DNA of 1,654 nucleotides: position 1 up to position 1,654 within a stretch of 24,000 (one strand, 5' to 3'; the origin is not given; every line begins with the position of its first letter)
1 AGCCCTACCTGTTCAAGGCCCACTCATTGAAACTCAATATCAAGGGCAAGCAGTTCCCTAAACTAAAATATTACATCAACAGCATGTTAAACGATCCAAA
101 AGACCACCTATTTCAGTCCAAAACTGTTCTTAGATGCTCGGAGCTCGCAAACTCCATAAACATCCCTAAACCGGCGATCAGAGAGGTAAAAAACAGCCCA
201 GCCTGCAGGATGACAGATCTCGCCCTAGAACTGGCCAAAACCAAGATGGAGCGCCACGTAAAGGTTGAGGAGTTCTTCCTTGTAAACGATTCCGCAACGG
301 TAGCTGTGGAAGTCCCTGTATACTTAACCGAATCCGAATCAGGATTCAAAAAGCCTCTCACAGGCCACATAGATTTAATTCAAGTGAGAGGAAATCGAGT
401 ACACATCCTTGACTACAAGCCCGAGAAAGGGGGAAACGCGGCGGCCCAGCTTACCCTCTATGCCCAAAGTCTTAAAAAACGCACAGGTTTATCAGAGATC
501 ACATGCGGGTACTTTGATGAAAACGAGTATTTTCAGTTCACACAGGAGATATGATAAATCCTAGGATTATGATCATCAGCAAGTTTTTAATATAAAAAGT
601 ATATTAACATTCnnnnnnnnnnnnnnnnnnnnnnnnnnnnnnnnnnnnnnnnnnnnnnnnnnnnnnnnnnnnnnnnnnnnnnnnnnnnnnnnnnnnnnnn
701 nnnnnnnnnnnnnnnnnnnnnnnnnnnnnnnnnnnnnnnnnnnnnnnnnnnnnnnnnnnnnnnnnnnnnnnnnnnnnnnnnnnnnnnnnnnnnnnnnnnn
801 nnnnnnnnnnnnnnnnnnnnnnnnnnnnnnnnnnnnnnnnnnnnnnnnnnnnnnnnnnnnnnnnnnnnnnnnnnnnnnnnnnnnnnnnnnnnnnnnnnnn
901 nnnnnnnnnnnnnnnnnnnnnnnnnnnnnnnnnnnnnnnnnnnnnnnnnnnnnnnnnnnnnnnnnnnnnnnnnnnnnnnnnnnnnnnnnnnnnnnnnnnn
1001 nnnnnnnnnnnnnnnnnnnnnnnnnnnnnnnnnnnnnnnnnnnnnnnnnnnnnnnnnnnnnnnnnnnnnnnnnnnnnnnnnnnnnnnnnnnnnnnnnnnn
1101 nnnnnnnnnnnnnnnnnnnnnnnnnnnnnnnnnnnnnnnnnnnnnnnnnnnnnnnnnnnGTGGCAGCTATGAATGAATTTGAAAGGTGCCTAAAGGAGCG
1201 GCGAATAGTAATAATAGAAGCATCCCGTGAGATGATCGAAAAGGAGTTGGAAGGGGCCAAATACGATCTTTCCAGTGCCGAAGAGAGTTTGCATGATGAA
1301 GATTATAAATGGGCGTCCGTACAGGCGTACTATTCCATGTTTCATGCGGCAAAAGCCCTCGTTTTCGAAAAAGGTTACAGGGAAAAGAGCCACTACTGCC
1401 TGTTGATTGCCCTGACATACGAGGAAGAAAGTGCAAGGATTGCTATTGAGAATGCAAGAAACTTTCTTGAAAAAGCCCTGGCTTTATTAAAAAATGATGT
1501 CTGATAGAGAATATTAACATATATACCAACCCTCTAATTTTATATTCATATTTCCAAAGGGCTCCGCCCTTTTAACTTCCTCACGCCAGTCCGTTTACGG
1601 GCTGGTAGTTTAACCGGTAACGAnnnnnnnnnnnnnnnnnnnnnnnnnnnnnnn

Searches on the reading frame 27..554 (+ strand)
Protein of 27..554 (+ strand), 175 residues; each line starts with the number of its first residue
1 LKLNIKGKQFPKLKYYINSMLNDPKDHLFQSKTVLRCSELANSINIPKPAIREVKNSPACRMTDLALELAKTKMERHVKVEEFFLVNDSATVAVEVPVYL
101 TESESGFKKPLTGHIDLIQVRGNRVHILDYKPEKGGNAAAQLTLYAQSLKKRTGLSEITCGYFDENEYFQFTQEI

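Call 18: search_protein_families(library=pfam, proteins=[window:27-554:+], max_evalue=0.001)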
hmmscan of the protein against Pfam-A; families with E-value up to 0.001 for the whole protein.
window:27-554:+ (175 aa): 1 family
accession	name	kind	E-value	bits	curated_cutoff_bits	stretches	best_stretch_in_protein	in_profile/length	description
PF12705.13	PDDEXK_1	-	1.4e-05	25.7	22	1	75-164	110-188/247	PD-(D/E)XK nuclease superfamily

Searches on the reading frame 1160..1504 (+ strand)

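Call 18: search_protein_families(library=pfam, proteins=[window:1160-1504:+], max_evalue=0.001)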
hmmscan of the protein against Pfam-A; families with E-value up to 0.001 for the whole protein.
window:1160-1504:+ (114 aa): 1 family
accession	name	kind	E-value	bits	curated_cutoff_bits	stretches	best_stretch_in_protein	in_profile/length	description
PF05168.19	HEPN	-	2.1e-13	50.9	22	1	28-104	3-78/117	HEPN domain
